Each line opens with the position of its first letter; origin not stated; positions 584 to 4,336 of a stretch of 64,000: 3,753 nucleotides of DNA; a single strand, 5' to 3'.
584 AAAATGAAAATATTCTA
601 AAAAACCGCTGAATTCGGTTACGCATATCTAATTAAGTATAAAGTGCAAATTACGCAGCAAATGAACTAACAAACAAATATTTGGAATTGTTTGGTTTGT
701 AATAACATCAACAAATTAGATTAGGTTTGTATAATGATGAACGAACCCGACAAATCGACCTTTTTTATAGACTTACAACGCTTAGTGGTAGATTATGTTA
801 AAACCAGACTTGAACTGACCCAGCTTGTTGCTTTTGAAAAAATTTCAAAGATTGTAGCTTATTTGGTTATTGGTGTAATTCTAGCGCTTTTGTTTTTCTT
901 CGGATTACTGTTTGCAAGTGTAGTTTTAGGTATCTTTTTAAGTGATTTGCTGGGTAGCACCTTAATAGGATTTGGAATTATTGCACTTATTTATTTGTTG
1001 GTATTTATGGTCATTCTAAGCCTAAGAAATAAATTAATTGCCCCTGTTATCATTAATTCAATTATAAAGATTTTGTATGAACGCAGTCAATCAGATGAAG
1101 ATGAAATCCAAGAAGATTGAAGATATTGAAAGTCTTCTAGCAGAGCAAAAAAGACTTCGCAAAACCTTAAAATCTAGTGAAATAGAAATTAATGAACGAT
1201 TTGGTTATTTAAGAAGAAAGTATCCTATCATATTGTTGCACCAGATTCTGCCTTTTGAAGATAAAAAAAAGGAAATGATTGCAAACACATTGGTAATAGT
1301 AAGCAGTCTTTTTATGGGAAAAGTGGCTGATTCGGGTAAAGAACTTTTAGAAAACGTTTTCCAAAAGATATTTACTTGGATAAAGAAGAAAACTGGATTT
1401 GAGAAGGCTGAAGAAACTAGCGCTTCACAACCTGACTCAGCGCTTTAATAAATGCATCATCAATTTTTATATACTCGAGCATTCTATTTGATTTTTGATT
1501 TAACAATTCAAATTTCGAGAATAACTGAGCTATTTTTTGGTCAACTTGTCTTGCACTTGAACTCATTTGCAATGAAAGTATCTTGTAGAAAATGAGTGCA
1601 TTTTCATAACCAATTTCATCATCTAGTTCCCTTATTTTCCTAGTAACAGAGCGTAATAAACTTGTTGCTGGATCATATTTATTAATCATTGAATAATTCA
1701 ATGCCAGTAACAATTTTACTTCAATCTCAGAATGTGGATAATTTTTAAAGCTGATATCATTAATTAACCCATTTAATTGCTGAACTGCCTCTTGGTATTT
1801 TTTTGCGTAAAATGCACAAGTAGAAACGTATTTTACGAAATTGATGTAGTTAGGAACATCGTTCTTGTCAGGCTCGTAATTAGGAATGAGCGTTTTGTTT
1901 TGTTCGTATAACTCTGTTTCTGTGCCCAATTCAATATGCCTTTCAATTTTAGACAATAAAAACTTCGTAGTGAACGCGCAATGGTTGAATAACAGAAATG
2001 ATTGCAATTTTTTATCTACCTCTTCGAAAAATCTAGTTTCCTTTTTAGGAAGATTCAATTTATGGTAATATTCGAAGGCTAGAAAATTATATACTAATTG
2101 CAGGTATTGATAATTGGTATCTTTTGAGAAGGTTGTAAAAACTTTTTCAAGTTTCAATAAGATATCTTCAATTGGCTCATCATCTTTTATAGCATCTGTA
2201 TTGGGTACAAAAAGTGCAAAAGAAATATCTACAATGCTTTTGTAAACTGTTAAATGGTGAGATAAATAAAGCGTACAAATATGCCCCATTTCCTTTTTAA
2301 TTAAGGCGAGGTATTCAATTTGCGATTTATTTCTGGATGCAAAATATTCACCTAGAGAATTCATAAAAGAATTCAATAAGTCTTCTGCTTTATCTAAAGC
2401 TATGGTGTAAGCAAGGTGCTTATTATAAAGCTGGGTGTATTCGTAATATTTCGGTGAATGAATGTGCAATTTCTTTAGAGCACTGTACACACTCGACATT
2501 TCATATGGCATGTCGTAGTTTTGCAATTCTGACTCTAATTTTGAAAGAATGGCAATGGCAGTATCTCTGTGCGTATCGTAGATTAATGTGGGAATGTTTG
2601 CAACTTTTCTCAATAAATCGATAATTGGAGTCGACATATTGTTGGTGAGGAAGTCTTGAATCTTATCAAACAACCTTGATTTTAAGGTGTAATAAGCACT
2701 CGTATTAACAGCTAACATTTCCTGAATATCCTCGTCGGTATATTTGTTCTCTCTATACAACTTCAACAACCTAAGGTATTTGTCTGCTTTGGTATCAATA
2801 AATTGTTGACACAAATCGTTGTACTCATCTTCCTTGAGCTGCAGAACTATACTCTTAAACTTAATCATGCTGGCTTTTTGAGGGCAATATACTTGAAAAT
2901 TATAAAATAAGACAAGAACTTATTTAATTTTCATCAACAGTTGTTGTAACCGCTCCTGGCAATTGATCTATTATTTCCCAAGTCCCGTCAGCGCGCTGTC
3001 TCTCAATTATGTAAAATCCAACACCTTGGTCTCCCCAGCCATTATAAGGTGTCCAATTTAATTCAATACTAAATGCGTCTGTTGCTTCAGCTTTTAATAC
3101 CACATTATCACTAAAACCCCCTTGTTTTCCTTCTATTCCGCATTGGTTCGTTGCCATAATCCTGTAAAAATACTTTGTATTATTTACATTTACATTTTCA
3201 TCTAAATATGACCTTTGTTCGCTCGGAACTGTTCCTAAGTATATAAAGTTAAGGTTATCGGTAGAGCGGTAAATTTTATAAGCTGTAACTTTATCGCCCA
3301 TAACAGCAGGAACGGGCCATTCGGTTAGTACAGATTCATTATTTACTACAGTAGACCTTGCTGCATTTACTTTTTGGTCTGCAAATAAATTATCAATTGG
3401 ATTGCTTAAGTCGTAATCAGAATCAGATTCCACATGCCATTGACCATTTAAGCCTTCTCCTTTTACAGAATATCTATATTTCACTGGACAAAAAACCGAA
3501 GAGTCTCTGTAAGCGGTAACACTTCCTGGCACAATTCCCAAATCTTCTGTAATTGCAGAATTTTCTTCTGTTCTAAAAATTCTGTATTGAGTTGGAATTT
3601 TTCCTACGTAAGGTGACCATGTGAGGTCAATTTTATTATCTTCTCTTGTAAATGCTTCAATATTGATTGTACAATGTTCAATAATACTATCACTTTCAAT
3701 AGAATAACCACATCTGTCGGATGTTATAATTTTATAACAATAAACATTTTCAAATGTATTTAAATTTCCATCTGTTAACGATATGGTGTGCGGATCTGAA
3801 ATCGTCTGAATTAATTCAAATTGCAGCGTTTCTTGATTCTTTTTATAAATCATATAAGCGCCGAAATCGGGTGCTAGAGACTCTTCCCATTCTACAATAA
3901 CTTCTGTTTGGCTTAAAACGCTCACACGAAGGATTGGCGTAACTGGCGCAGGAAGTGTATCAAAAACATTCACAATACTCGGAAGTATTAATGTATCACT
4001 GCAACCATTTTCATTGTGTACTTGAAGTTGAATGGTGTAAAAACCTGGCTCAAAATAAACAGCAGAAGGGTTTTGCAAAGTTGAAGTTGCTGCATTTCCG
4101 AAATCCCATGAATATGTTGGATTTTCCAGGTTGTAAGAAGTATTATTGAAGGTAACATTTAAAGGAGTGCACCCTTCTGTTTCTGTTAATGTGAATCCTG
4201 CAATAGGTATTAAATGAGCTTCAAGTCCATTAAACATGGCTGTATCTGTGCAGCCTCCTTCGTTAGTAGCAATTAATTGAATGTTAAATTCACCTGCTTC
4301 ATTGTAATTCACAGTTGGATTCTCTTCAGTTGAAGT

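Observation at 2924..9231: Stand-alone type-B T9SS sorting-domain minigene directly upstream of a giant tandem-PKD adhesin that has no CTD of its own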

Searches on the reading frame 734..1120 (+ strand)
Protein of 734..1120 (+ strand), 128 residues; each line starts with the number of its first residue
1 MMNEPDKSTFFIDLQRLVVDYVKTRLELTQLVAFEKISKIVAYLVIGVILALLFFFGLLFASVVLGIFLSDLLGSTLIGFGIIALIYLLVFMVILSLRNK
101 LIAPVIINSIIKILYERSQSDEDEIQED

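Call 6: search_protein_families(library=ncbifam, proteins=[window:734-1120:+], max_evalue=0.01)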
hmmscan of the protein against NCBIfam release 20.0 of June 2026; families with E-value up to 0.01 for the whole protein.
window:734-1120:+ (128 aa): 0 families

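Call 7: search_protein_families(library=pfam, proteins=[window:734-1120:+], max_evalue=0.01)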
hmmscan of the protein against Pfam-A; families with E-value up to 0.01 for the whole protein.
window:734-1120:+ (128 aa): 1 family
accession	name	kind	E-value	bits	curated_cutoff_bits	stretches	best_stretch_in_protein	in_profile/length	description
PF07332.16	Phage_holin_3_6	-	5.5e-05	23.6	28.4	1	13-96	6-88/116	Putative Actinobacterial Holin-X, holin superfamily III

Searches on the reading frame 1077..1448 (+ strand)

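Call 6: search_protein_families(library=ncbifam, proteins=[window:1077-1448:+], max_evalue=0.01)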
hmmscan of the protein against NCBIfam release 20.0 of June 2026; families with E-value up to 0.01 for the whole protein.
window:1077-1448:+ (123 aa): 0 families

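Call 7: search_protein_families(library=pfam, proteins=[window:1077-1448:+], max_evalue=0.01)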
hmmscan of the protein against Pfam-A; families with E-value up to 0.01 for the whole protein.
window:1077-1448:+ (123 aa): 1 family
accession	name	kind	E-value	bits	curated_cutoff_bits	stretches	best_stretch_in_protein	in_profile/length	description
PF00982.27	Glyco_transf_20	-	0.006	15.8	32.5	1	23-78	326-380/473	Glycosyltransferase family 20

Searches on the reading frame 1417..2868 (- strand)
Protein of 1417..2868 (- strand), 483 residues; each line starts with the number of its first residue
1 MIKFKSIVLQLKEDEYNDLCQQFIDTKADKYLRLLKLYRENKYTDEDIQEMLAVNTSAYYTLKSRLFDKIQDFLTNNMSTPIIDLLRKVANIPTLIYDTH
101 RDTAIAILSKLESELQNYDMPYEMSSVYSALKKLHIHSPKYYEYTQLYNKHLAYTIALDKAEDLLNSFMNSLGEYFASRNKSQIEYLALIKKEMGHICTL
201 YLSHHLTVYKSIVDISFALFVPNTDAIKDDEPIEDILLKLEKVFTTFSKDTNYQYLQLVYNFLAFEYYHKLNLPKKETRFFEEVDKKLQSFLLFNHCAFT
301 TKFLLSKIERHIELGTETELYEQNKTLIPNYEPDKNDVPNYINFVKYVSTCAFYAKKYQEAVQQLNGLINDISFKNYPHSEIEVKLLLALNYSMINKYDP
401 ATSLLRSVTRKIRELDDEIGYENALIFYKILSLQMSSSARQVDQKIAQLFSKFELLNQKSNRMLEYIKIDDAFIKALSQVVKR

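Call 6: search_protein_families(library=ncbifam, proteins=[window:1417-2868:-], max_evalue=0.01)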
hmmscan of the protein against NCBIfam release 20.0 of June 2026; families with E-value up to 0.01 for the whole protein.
window:1417-2868:- (483 aa): 0 families

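Call 7: search_protein_families(library=pfam, proteins=[window:1417-2868:-], max_evalue=0.01)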
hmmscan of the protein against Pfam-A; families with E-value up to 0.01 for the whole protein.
window:1417-2868:- (483 aa): 0 families

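Call 53: search_solved_structures(query=window:1417-2868:-, max_evalue=1)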
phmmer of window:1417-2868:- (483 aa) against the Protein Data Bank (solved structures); distinct sequences matched with E-value up to 1: 0.

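Call 66: find_homologous_proteins(query=window:1417-2868:-, max_evalue=0.00001)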
Query window:1417-2868:- (483 aa): 785 proteins with E <= 0.00001 among 8000 candidates; the best 120 are listed.
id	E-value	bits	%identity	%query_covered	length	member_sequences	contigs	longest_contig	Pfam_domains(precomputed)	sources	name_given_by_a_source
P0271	0.0e+0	1040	99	100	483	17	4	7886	-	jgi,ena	-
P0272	5.3e-282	954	88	100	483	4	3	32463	-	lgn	-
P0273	2.1e-279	945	88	100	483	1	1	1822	-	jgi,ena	-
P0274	7.7e-276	933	87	100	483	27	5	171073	-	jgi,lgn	jgi:hypothetical protein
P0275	1.1e-275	933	87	100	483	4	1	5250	-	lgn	-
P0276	2.2e-275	932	86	100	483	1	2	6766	-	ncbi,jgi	jgi:hypothetical protein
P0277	1.1e-274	930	86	100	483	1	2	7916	-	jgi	jgi:hypothetical protein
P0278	2.1e-274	929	87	100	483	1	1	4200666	-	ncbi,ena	-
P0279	3.1e-274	928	86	100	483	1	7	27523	-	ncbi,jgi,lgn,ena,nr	ncbi:MAG TPA: hypothetical protein PL185_07780 [Flavobacteriales bacterium]|nr:hypothetical protein 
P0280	1.4e-273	926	86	100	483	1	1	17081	-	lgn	-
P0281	1.8e-273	926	87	100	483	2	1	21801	-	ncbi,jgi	jgi:hypothetical protein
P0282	5.5e-273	924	86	100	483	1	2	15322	-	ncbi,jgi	jgi:hypothetical protein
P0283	1.1e-272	923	86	100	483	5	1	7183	-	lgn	-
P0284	1.3e-272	923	86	100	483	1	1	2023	-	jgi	-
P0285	1.3e-272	923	86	100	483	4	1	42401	-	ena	-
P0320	3.3e-179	615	60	98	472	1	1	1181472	-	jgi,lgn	jgi:uncharacterized protein (UPF0297 family)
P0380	1.0e-135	472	49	100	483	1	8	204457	-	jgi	jgi:hypothetical protein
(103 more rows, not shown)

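Call 67: find_encoding_contigs(protein=P0380, flank=10000, max_places=1)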
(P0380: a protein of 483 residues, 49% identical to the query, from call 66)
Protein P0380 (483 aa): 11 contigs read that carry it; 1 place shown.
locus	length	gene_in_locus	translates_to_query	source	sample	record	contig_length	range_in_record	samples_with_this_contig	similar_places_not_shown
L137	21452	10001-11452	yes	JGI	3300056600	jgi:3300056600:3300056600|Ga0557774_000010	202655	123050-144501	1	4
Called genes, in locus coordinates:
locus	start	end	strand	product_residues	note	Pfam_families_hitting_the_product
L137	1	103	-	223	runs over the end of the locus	PF00440:TetR_N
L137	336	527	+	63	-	-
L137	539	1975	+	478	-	PF01336:tRNA_anti-codon, PF00152:tRNA-synt_2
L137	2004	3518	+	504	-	PF00309:Sigma54_AID, PF04963:Sigma54_CBD, PF04552:Sigma54_DBD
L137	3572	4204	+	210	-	-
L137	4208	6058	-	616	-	PF00072:Response_reg, PF08447:PAS_3, PF00512:HisKA, PF02518:HATPase_c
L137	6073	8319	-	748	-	PF13188:PAS_8 (faint), PF13426:PAS_9, PF00989:PAS, PF08447:PAS_3, PF08448:PAS_4 (weak), PF13426:PAS_9 (weak), PF00512:HisKA, PF02518:HATPase_c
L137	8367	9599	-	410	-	PF18962:Por_Secre_tail (faint), PF00801:PKD, PF18911:PKD_4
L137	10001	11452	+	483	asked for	-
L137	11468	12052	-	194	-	PF00072:Response_reg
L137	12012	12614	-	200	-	PF00072:Response_reg (weak)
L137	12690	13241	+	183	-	-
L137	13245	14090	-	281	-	PF11306:DUF3108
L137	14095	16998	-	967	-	PF00133:tRNA-synt_1, PF09334:tRNA-synt_1g, PF13603:tRNA-synt_1_2, PF00133:tRNA-synt_1 (weak), PF08264:Anticodon_1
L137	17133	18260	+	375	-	PF00793:DAHP_synth_1, PF01817:CM_2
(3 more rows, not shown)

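Call 68: find_encoding_contigs(protein=P0320, flank=10000, max_places=1)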
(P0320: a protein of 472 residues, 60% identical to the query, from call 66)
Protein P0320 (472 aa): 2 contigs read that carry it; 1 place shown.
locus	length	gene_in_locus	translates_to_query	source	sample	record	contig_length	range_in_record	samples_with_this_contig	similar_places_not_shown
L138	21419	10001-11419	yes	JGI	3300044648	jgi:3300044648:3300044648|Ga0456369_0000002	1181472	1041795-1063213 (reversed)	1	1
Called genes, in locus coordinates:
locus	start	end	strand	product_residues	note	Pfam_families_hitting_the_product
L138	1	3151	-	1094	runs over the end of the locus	PF19081:Ig_7 (faint), PF18911:PKD_4 (weak), PF00801:PKD (weak), PF13585:CHU_C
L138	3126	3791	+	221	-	PF13585:CHU_C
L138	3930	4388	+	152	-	-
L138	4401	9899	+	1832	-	PF00801:PKD, PF18911:PKD_4, PF00801:PKD, PF00801:PKD, PF18911:PKD_4, PF00801:PKD, PF18911:PKD_4, PF00801:PKD, +19 more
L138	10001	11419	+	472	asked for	-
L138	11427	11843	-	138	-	PF00072:Response_reg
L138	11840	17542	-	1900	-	PF13426:PAS_9, PF01590:GAF, PF13185:GAF_2, PF00989:PAS, PF13426:PAS_9, PF08447:PAS_3, PF08447:PAS_3, PF00989:PAS, +19 more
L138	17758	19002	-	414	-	PF05343:Peptidase_M42 (faint), PF01546:Peptidase_M20, PF07687:M20_dimer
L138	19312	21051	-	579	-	PF13585:CHU_C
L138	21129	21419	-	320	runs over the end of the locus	PF13585:CHU_C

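Call 72: search_protein_families(library=padloc, proteins=[window:1417-2868:-], max_evalue=0.01)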
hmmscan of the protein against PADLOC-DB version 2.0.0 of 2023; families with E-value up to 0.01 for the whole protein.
window:1417-2868:- (483 aa): 0 families

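Call 81: predict_structure(alignment_id=A5)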
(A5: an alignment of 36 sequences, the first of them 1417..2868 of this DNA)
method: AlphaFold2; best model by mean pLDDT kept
length: 483 residues; sequences in the alignment: 36
mean_pLDDT: 89.4   pTM: 0.78
mean pLDDT of the five models: 89.4, 88.6, 87.7, 87.3, 86.1
residues with pLDDT >= 90: 298; 70-90: 161; 50-70: 19; < 50: 5
segments of 3 or more residues with pLDDT < 50: none
pLDDT, mean of each block of 10 residues (from residue 1): 65 83 89 91 85 86 84 64 78 90 94 89 91 94 95 92 95 94 95 94 92 97 89 96 91 88 97 94 94 90 96 95 90 92 98 97 98 94 97 93 95 77 91 76 87 86 87 82 44
secondary structure, 60 per line:
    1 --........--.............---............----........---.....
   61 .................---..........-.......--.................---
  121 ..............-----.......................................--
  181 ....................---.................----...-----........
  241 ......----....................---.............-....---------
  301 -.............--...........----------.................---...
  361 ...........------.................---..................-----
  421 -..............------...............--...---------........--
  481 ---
elements in order: H3-10 H13-25 H29-40 H45-52 H56-77 H81-90 H92-98 H101-117 H121-134 H140-178 H181-200 H204-220 H233-246 H251-270 H274-286 H288-291 H302-314 H317-327 H338-354 H358-371 H378-394 H398-415 H422-435 H442-456 H471-478

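Call 83: fold_search(model_id=the predicted structure, library=pdb)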
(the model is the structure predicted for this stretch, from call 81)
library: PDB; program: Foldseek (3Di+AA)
matches with E <= 10: 883; with E <= 0.001: 0
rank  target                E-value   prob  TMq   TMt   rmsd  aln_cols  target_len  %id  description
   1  8rsv_A                1.8e-02  1.00  0.31  0.39  10.2       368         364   13  Rap from bacteriophage Phi3T in presence of pheromone RRGHTAS (released 2024-07-24)
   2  5a7d_D                1.9e-02  1.00  0.22  0.28  17.2       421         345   10  Tetrameric assembly of LGN with Inscuteable (released 2016-08-03)
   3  8tar_S                2.3e-02  0.97  0.24  0.23  22.4       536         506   12  APC/C-CDH1-UBE2C-Ubiquitin-CyclinB-NTD (released 2023-09-27)
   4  8dtf_A                2.7e-02  1.00  0.33  0.22  22.5       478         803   12  Cryo-EM structure of the full length Arabidopsis SPY with complete TPRs (released 2023-03-08)
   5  8dtg_A                3.1e-02  1.00  0.34  0.22  22.0       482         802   10  Cryo-EM structure of Arabidopsis SPY alternative conformation 1 (released 2023-03-08)
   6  5a7d_C                3.4e-02  1.00  0.33  0.43  13.3       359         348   13  Tetrameric assembly of LGN with Inscuteable (released 2016-08-03)
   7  5a7d_H                3.5e-02  1.00  0.33  0.43  13.7       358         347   14  Tetrameric assembly of LGN with Inscuteable (released 2016-08-03)
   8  8rc4_g                4.1e-02  0.92  0.22  0.14  20.2       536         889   11  Structure of Integrator-PP2A complex (released 2024-02-07)
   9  5a7d_B                4.5e-02  1.00  0.30  0.38  13.1       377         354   12  Tetrameric assembly of LGN with Inscuteable (released 2016-08-03)
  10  7y4i_B                4.8e-02  0.99  0.32  0.21  21.8       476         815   12  Crystal structure of SPINDLY in complex with GDP (released 2022-12-07)
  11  4gpk_H                5.0e-02  1.00  0.31  0.40  15.6       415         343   14  Crystal structure of NprR in complex with its cognate peptide NprX (released 2013-07-03)
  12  5a7d_G                5.0e-02  1.00  0.30  0.39  13.2       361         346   13  Tetrameric assembly of LGN with Inscuteable (released 2016-08-03)
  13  7kzp_H                5.4e-02  0.94  0.25  0.23  15.4       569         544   10  Structure of the human Fanconi anaemia Core complex (released 2021-03-10)
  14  9y6s_6y               6.1e-02  1.00  0.25  0.30  16.6       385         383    8  96-nm repeat of the Leishmania tarentolae doublet microtubule (released 2025-12-17)
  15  7dhg_C                6.1e-02  0.98  0.31  0.31  27.5       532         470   13  Crystal structure of SARS-CoV-2 Orf9b complex with human TOM70 (released 2021-05-12)
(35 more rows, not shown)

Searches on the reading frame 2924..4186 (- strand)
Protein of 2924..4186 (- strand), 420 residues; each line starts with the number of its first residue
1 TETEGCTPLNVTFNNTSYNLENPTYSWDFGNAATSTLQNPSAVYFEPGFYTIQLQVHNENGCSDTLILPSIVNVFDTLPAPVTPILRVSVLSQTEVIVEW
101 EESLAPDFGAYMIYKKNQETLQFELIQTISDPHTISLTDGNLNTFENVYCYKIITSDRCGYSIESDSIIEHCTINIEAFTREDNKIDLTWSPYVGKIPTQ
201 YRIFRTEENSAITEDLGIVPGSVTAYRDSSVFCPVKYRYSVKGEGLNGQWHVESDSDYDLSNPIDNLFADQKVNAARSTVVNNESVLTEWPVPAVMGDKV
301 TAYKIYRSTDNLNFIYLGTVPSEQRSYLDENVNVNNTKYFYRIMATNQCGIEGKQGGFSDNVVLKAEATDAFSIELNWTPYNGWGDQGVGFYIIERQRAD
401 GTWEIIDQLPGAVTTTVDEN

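Call 23: search_protein_representatives(protein=window:2924-4186:-)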
Query: 420 residues. Proteins with E-value up to 0.001 (for the whole library): 38924; up to 1e-10: 15448; up to 1e-30: 3405. The best 150 are listed.
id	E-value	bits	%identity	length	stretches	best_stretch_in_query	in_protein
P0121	0.0e+00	1962.3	37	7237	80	5-418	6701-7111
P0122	0.0e+00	1532.4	37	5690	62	5-419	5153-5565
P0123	0.0e+00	1446.4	37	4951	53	3-415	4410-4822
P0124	0.0e+00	1295.5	42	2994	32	2-419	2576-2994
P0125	0.0e+00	1151.8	37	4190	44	5-412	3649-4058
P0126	0.0e+00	1129.1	36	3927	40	6-412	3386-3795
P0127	0.0e+00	1072.5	38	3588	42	5-76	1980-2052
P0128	0.0e+00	1026.6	37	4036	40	4-420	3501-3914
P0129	0.0e+00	1025.5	38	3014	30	4-419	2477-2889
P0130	3.1e-273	922.6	43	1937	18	2-420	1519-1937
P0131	2.0e-269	910.1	39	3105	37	4-77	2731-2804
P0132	1.5e-259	877.6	42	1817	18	2-416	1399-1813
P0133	5.0e-256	865.9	35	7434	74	18-80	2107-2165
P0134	1.8e-253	857.5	38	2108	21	3-409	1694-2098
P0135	2.6e-251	850.4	37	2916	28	5-419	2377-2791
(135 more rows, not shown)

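Call 30: find_encoding_contigs(protein=P0132, flank=6000, max_places=2)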
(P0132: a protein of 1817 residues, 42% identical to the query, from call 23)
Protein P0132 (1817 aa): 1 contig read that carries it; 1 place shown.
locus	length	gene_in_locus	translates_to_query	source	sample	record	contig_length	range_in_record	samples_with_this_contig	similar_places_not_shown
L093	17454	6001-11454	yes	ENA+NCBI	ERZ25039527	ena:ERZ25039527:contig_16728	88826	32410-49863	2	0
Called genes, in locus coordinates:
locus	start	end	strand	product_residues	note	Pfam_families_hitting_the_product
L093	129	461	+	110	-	PF00072:Response_reg (weak)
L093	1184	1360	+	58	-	-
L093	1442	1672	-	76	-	-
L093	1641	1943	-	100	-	-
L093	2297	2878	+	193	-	-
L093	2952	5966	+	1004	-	PF18911:PKD_4, PF00801:PKD, PF18911:PKD_4, PF00801:PKD, PF18911:PKD_4, PF00801:PKD, PF18911:PKD_4, PF00801:PKD, +13 more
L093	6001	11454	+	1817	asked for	PF00801:PKD, PF18911:PKD_4, PF00801:PKD, PF18911:PKD_4, PF18911:PKD_4, PF00801:PKD, PF18911:PKD_4, PF00801:PKD, +20 more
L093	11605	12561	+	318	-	PF00512:HisKA, PF13581:HATPase_c_2 (weak), PF02518:HATPase_c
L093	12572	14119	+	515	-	PF01676:Metalloenzyme, PF06415:iPGM_N, PF01663:Phosphodiest (weak)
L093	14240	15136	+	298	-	PF19573:DUF6089 (weak), PF13505:OMP_b-brl (weak)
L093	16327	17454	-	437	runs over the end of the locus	PF05195:AMP_N, PF00557:Peptidase_M24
